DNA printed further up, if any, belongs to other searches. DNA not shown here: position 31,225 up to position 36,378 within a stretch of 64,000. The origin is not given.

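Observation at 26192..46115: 20-kb same-strand island of five giant mosaic surface proteins with T9SS-type sorting tails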

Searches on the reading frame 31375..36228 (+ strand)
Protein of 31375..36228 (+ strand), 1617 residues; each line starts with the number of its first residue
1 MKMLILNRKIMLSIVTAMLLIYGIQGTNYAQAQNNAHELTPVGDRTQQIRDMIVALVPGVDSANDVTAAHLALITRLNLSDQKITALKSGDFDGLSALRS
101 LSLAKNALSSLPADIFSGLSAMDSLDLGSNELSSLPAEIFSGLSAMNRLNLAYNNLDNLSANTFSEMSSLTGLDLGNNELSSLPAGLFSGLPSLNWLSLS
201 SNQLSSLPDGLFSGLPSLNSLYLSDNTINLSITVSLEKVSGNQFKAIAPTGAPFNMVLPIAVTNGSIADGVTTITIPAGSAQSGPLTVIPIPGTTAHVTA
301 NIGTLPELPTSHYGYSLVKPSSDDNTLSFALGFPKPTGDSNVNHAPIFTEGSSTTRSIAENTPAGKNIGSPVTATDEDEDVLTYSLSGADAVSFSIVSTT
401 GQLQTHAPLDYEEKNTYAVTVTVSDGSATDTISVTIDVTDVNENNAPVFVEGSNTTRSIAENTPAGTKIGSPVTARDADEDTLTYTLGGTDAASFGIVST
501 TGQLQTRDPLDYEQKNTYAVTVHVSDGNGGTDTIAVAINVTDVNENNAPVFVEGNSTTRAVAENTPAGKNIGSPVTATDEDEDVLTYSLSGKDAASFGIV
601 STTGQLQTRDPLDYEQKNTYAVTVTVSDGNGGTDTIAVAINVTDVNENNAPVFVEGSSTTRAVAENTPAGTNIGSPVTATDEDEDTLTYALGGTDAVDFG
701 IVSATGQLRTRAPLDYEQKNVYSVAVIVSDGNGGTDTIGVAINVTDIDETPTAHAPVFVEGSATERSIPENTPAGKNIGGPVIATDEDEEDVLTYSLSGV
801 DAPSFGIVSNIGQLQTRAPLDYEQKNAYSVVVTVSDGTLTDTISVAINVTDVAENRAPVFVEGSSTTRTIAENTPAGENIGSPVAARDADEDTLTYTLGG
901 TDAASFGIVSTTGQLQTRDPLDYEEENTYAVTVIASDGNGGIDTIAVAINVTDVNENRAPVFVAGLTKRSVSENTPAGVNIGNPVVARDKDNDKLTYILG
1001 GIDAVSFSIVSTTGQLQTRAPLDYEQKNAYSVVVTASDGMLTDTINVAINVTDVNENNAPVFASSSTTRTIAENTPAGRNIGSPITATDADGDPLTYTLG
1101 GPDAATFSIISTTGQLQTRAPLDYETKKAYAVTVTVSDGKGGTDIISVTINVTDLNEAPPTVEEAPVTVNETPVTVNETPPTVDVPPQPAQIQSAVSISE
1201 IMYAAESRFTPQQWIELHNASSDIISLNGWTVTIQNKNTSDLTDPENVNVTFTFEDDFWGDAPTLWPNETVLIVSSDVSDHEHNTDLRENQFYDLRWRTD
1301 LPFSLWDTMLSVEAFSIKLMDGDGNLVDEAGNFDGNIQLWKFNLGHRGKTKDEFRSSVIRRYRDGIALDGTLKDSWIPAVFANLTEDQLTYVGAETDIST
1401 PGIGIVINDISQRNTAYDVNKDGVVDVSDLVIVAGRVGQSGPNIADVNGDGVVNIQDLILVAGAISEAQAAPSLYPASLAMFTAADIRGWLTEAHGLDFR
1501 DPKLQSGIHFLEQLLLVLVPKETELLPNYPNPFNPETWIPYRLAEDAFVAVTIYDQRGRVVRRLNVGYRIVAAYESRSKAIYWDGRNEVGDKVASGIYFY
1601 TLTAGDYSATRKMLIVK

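Call 5: search_protein_families(library=pfam, proteins=[window:31375-36228:+], max_evalue=0.01)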
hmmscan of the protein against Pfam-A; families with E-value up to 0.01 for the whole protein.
window:31375-36228:+ (1617 aa): 22 families
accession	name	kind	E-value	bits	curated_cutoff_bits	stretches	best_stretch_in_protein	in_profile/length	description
PF00028.23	Cadherin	-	1.4e-97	320.7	28.8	8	357-439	4-93/93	Cadherin domain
PF17963.7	Big_9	-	5.9e-35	120.5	23.6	8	1057-1151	1-89/89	Bacterial Ig domain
PF13855.12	LRR_8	-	1.6e-33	114.7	27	3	169-228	2-61/61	Leucine rich repeat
PF25374.1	Cadherin_FAT4_N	-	1.6e-28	99.3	35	1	356-440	7-85/85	FAT4-like, N-terminal cadherin-like domain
PF23592.1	Cadherin_CELSR2_9th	-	5.3e-21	75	36.8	0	1052-1140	1-89/100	CELSR2-like, ninth cadherin domain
PF13306.12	LRR_5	-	2.9e-12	47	27.7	2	111-229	3-114/127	BspA type Leucine rich repeat region (6 copies)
PF00932.25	LTD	-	4.3e-12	46.8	34.3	1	1193-1331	5-106/109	Lamin Tail Domain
PF12799.13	LRR_4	-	6.2e-11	42.6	27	2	192-229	1-36/44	Leucine Rich repeats (2 copies)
PF17803.7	Cadherin_4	-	6.1e-08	33.5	25.1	1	1046-1114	2-67/71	Bacterial cadherin-like domain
PF00404.24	Dockerin_1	-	2.3e-06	28.2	22.9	1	1417-1463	2-54/57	Dockerin type I domain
PF18962.6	Por_Secre_tail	-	1.3e-05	25.8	27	1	1529-1615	2-75/75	Secretion system C-terminal sorting domain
PF23598.1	LRR_14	-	1.4e-05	24.4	40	1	84-174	35-120/353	Leucine-rich repeat region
PF13860.13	FlgD_ig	-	0.00014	22.2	27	1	1547-1604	22-75/79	FlgD Ig-like domain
PF05660.16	DUF807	-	0.00023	21.6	25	0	411-456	91-136/142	Coxiella burnetii protein of unknown function (DUF807)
PF00036.39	EF-hand_1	-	0.00053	19.8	25.4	0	1444-1459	8-23/29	EF hand domain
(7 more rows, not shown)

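Call 6: search_protein_families(library=ncbifam, proteins=[window:31375-36228:+], max_evalue=0.01)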
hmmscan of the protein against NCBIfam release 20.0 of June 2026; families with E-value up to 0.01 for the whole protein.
window:31375-36228:+ (1617 aa): 11 families
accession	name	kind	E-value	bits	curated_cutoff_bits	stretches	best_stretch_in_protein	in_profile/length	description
NF038112.1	myxo_dep_M36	subfamily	2.5e-30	104.5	1500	3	785-1160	1218-1571/1604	myxosortase-dependent M36 family metallopeptidase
NF047464.1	FibnectbindLIC11051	equivalog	2.8e-13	49.2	1000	1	69-234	440-598/685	LIC_11051 family fibronectin-binding protein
NF012211.1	tand_rpt_95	domain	9.7e-12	44.7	90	1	1087-1162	19-94/98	tandem-95 repeat protein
NF041381.1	XopAC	subfamily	2.9e-11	42.7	450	1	68-211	60-203/451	XopAC/AvrAC family type III secretion system effector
NF011897.0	PRK15370.1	equivalog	5.7e-11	41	1113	1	71-228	240-379/755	SPI-1 type III secretion system effector E3 ubiquitin transferase SlrP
NF041400.1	XopAE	equivalog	4.1e-08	32.6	600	1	93-225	40-170/478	type III secretion system effector XopAE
TIGR04183.1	Por_Secre_tail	domain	4.9e-07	29.6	23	1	1529-1615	2-71/72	T9SS type A sorting domain-containing protein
NF041351.1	XopL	equivalog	7.6e-07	28.2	500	1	85-211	142-267/497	type III secretion system leucine-rich repeat domain-containing effector XopL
NF052323.1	T9SSA_dep_M6i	equivalog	4.1e-05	21.7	600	1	1528-1611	960-1033/1043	T9SS-dependent M6-like inactivated metalloprotease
NF005176.1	PRK06655.1-1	equivalog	0.0018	18.3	230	0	1549-1605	99-150/197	flagellar hook assembly protein FlgD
TIGR02331.1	rib_alpha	repeat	0.0022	18.2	35.25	0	403-441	36-69/80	Rib/alpha/Esp repeat surface protein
